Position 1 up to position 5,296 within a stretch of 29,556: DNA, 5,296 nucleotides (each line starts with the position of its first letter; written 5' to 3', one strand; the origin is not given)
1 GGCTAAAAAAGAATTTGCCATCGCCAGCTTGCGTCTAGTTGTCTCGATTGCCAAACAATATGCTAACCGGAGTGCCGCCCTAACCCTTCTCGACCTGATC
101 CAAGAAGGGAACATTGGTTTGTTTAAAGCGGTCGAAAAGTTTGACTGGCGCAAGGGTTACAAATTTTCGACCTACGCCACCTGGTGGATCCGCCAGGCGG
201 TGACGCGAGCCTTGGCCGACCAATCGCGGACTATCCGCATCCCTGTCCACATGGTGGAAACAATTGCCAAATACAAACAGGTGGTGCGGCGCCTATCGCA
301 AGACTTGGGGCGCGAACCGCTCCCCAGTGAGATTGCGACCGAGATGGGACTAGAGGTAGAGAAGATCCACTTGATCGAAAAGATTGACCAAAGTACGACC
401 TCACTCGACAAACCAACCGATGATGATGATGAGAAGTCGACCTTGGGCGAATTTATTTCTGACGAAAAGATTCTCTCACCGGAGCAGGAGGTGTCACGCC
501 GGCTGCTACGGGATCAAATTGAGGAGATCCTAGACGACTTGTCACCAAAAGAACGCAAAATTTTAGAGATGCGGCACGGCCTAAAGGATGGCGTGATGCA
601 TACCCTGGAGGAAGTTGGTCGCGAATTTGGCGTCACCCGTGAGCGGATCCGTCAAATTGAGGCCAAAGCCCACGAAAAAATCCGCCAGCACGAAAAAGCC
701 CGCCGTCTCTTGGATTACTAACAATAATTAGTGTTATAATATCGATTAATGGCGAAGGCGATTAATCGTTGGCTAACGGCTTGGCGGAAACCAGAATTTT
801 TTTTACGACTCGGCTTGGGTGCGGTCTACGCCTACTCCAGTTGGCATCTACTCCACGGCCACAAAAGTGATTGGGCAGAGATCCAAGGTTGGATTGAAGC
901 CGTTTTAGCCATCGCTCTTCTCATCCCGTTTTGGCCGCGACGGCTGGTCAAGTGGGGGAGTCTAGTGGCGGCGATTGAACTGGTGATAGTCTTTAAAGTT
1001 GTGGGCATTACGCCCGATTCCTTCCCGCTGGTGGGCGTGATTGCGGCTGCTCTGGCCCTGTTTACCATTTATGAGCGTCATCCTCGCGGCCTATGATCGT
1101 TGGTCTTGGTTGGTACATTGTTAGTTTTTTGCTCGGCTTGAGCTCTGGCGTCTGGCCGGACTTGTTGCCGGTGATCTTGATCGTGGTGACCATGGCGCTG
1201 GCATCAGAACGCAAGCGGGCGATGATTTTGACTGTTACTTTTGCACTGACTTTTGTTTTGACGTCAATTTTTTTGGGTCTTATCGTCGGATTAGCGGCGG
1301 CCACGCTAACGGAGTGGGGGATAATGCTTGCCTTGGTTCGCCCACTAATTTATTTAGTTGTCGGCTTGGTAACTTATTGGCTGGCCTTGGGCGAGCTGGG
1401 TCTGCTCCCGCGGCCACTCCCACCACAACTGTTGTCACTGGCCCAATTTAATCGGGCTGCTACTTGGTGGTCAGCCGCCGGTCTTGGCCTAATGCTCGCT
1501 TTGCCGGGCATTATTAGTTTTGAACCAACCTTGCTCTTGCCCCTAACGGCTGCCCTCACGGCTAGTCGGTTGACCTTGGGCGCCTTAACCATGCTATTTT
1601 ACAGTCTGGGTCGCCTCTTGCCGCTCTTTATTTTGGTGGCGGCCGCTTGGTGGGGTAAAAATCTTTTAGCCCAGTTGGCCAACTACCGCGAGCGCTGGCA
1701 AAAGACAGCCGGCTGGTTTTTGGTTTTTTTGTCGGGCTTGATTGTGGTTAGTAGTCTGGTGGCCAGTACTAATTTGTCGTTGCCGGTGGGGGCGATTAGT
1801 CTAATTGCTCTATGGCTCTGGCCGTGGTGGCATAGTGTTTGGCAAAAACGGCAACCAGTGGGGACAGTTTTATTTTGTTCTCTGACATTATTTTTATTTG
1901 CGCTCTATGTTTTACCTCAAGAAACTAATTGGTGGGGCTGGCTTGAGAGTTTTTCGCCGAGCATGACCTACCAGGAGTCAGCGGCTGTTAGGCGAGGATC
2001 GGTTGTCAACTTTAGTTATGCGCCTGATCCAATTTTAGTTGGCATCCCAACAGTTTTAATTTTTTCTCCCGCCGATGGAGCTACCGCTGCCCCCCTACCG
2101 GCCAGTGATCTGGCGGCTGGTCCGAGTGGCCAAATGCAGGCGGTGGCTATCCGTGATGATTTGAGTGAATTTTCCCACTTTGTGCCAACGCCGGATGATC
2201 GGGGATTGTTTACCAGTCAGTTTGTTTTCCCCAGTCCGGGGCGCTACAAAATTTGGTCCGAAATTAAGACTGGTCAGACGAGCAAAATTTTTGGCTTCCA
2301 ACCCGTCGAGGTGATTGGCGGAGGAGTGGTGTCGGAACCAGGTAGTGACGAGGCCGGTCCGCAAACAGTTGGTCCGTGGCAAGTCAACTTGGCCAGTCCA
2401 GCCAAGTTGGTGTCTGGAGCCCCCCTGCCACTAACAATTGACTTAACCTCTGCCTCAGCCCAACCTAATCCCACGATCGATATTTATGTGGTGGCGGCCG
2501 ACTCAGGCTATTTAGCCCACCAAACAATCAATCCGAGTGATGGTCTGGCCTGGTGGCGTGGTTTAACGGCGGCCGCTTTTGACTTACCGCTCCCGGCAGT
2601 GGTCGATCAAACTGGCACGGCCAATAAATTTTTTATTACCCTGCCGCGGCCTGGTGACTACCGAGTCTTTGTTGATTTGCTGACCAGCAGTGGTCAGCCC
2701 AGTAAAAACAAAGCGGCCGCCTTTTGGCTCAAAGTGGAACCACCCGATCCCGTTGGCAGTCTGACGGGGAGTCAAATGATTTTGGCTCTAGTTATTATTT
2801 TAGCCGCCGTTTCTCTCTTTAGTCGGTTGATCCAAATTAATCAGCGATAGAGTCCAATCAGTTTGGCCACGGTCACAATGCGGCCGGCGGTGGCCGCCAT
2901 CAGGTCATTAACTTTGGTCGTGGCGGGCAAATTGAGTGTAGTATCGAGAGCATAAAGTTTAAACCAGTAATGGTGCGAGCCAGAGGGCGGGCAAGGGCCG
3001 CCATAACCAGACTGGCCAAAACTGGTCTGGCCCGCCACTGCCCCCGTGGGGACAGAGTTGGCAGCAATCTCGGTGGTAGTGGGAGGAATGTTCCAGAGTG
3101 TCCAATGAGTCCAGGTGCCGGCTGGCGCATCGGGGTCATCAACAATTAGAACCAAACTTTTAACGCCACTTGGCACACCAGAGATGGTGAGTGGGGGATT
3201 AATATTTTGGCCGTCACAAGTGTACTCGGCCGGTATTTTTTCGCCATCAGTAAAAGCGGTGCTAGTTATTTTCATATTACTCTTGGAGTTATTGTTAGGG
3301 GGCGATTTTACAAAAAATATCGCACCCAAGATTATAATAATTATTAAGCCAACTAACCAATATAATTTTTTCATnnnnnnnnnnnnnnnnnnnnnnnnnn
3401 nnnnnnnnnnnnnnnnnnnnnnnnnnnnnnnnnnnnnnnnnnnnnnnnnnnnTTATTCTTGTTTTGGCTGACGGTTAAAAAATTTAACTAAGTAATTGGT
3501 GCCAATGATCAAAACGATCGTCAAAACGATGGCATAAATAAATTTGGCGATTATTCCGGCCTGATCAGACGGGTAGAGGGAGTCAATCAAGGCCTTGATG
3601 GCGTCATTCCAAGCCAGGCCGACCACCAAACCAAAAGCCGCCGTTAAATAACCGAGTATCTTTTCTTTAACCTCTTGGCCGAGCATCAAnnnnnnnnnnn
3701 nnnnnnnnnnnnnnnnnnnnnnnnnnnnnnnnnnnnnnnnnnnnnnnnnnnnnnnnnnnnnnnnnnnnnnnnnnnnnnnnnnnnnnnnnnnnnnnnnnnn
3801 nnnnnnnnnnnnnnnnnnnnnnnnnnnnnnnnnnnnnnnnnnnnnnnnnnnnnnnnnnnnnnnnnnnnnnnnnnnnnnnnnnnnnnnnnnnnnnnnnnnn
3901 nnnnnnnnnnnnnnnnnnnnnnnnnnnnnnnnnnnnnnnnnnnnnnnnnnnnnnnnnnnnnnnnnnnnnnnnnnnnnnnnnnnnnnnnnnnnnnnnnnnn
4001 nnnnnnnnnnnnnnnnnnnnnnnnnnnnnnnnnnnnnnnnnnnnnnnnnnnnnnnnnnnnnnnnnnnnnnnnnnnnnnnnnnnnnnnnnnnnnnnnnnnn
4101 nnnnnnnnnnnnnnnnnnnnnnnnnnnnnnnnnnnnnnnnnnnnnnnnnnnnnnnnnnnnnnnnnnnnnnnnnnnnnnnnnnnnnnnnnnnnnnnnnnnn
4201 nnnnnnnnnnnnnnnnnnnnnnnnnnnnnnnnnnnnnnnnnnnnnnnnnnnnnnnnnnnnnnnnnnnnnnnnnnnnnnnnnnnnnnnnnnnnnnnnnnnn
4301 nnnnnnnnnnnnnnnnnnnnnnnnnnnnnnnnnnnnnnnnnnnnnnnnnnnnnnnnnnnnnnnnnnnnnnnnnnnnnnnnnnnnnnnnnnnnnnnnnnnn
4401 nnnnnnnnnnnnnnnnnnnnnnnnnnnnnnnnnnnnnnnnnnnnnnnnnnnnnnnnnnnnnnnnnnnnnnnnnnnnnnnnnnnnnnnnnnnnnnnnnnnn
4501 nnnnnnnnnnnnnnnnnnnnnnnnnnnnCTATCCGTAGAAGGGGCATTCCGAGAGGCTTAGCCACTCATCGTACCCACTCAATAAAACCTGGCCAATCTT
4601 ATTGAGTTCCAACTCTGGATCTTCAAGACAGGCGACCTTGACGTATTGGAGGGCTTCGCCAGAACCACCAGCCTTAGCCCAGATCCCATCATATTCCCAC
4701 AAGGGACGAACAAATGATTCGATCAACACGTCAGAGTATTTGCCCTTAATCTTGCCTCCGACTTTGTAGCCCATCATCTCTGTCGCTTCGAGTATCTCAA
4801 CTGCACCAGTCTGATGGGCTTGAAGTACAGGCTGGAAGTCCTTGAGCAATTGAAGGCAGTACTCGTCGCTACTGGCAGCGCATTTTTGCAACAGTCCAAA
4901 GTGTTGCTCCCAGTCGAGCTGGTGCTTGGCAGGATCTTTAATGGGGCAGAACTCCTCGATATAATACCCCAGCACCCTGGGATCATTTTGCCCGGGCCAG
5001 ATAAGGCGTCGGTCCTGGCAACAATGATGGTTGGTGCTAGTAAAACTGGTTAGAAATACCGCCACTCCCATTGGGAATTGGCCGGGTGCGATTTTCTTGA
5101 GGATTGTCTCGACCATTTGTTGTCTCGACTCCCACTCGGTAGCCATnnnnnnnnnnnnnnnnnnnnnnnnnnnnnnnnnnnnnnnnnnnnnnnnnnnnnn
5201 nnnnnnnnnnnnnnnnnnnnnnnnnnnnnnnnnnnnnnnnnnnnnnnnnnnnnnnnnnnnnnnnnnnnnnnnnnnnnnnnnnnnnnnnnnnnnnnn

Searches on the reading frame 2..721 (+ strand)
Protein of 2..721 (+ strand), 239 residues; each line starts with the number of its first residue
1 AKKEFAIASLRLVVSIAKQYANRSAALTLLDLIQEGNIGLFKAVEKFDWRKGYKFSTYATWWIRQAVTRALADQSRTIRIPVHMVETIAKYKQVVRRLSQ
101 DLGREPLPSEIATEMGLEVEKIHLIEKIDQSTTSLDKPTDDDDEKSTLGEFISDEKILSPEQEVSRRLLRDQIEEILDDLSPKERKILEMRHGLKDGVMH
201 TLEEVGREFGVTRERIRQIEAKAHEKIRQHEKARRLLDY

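Call 10: search_protein_families(library=pfam, proteins=[window:2-721:+], max_evalue=0.01)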
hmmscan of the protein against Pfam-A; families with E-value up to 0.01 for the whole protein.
window:2-721:+ (239 aa): 4 families
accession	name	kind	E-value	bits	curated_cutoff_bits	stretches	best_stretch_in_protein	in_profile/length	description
PF04542.20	Sigma70_r2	-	3.5e-20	72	24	1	10-77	6-71/71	Sigma-70 region 2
PF04539.22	Sigma70_r3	-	8e-17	61.6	25.3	1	86-163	1-77/78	Sigma-70 region 3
PF04545.22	Sigma70_r4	-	8.2e-16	57.7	24.1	1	177-229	2-50/50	Sigma-70, region 4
PF15047.11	DUF4533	-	0.0015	18.6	28.6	1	84-135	56-107/225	Protein of unknown function (DUF4533)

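Call 61: find_related_loci(query=window:2-721:+, collection=metagenome_contigs, flank=10000)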
Query window:2-721:+ (239 aa) in metagenome_contigs; peptide patterns used: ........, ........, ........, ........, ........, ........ (x = any residue, [..] = any of these).
600 stretches matched a pattern (row limit reached: there are more); 550 encode a relative of the query (tblastn E <= 1e-3); the best 80 are kept; 80 distinct loci.
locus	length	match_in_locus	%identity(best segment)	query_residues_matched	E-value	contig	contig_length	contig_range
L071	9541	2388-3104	85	1-239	8e-138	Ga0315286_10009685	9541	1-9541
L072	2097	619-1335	87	1-239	4e-147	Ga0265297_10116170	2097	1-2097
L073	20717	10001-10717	85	1-239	3e-137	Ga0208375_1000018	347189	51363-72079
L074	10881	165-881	85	1-239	3e-136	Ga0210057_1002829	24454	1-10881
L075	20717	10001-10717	87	1-239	1e-133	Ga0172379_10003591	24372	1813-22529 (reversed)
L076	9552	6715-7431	83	1-239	1e-132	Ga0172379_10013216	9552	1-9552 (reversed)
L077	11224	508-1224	86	1-239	2e-132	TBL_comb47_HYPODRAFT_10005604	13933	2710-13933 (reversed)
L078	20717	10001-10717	82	1-239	2e-131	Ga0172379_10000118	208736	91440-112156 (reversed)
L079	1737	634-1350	82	1-239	1e-141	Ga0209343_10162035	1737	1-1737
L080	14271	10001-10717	82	1-239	2e-131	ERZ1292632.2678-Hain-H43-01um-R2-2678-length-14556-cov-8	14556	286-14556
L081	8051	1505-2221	82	1-239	5e-130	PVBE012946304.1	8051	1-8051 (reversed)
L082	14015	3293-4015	80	1-239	3e-129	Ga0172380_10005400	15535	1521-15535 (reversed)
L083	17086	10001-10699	84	8-239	2e-129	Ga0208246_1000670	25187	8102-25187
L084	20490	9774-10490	81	1-239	6e-129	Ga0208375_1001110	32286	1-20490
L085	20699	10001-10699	83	8-239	1e-128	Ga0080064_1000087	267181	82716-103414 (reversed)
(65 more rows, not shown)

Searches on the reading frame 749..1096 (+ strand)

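Call 10: search_protein_families(library=pfam, proteins=[window:749-1096:+], max_evalue=0.01)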
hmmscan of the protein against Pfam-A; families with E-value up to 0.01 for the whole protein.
window:749-1096:+ (115 aa): 1 family
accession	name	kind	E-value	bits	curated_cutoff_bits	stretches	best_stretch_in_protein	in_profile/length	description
PF13564.11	DoxX_2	-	0.0076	16.8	26.3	0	32-80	28-76/103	DoxX-like family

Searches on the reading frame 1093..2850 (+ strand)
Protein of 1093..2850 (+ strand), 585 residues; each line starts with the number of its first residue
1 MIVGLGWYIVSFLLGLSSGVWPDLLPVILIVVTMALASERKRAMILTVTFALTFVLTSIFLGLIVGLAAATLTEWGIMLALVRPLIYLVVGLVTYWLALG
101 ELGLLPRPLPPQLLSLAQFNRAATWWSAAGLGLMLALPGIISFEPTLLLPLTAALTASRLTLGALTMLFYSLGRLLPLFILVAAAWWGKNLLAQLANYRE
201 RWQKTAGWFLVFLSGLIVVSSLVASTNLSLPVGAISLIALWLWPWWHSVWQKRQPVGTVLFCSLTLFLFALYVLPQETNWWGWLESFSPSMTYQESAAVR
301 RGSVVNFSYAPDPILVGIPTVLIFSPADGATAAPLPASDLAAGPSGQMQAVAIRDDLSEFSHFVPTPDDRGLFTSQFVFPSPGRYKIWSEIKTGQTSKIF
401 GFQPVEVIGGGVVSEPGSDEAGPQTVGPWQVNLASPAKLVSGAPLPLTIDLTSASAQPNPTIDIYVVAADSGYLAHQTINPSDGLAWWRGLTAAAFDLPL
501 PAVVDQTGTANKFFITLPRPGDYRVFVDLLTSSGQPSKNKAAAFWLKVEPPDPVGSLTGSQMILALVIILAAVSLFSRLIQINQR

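Call 10: search_protein_families(library=pfam, proteins=[window:1093-2850:+], max_evalue=0.01)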
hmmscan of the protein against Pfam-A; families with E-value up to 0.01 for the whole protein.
window:1093-2850:+ (585 aa): 1 family
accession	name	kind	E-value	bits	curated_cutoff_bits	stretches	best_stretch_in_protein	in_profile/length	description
PF02683.22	DsbD_TM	-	4.5e-07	29.8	27.1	1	9-213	5-210/219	Cytochrome C biogenesis protein transmembrane domain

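Call 60: find_related_loci(query=window:1093-2850:+, collection=metagenome_contigs, flank=10000)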
Query window:1093-2850:+ (585 aa) in metagenome_contigs; peptide patterns used: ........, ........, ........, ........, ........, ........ (x = any residue, [..] = any of these).
197 stretches matched a pattern, but none encodes a relative of the query by tblastn (E <= 1e-3).

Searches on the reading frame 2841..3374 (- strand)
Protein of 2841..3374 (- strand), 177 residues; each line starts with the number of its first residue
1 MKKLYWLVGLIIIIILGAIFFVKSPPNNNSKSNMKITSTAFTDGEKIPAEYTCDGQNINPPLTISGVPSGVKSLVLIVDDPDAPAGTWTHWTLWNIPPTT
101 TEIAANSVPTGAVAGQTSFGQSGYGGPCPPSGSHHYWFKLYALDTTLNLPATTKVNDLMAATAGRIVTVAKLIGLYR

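Call 4: search_protein_families(library=pfam, proteins=[window:2841-3374:-], max_evalue=0.01)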
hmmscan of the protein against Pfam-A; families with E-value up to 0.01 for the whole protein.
window:2841-3374:- (177 aa): 1 family
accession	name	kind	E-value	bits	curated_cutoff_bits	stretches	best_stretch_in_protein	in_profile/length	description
PF01161.25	PBP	-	4.5e-40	137.6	24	1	46-176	1-135/135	Phosphatidylethanolamine-binding protein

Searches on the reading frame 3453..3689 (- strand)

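Call 4: search_protein_families(library=pfam, proteins=[window:3453-3689:-], max_evalue=0.01)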
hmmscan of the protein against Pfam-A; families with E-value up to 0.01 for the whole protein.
window:3453-3689:- (78 aa): 1 family
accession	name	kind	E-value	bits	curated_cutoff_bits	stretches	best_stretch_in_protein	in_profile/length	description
PF18898.5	DUF5654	-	7.8e-19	67.9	23.8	1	5-73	3-70/71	Family of unknown function (DUF5654)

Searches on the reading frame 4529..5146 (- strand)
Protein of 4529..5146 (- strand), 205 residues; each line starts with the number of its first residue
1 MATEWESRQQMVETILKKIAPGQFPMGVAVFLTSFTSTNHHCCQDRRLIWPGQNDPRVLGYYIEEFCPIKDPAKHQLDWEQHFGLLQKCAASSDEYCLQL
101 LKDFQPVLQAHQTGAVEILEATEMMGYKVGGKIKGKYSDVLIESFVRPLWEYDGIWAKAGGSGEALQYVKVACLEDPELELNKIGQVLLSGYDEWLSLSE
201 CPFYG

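Call 4: search_protein_families(library=pfam, proteins=[window:4529-5146:-], max_evalue=0.01)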
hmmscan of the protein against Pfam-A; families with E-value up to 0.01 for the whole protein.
window:4529-5146:- (205 aa): 0 families

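Call 31: search_protein_families(library=ncbifam, proteins=[window:4529-5146:-], max_evalue=0.01)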
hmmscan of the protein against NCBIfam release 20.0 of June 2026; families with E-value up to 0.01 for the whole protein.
window:4529-5146:- (205 aa): 0 families

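Call 34: find_homologous_proteins(query=window:4529-5146:-)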
Query window:4529-5146:- (205 aa): 1 proteins with E <= 0.001 among 80 candidates.
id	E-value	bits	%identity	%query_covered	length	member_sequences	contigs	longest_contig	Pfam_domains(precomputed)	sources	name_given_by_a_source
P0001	1.9e-139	481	100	100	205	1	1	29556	-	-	-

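Call 45: search_protein_families(library=phrogs, proteins=[window:4529-5146:-], max_evalue=0.01)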
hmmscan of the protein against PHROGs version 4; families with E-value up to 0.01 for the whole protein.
window:4529-5146:- (205 aa): 0 families

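Call 46: search_protein_families(library=padloc, proteins=[window:4529-5146:-], max_evalue=0.01)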
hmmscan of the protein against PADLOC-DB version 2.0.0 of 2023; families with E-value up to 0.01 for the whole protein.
window:4529-5146:- (205 aa): 0 families
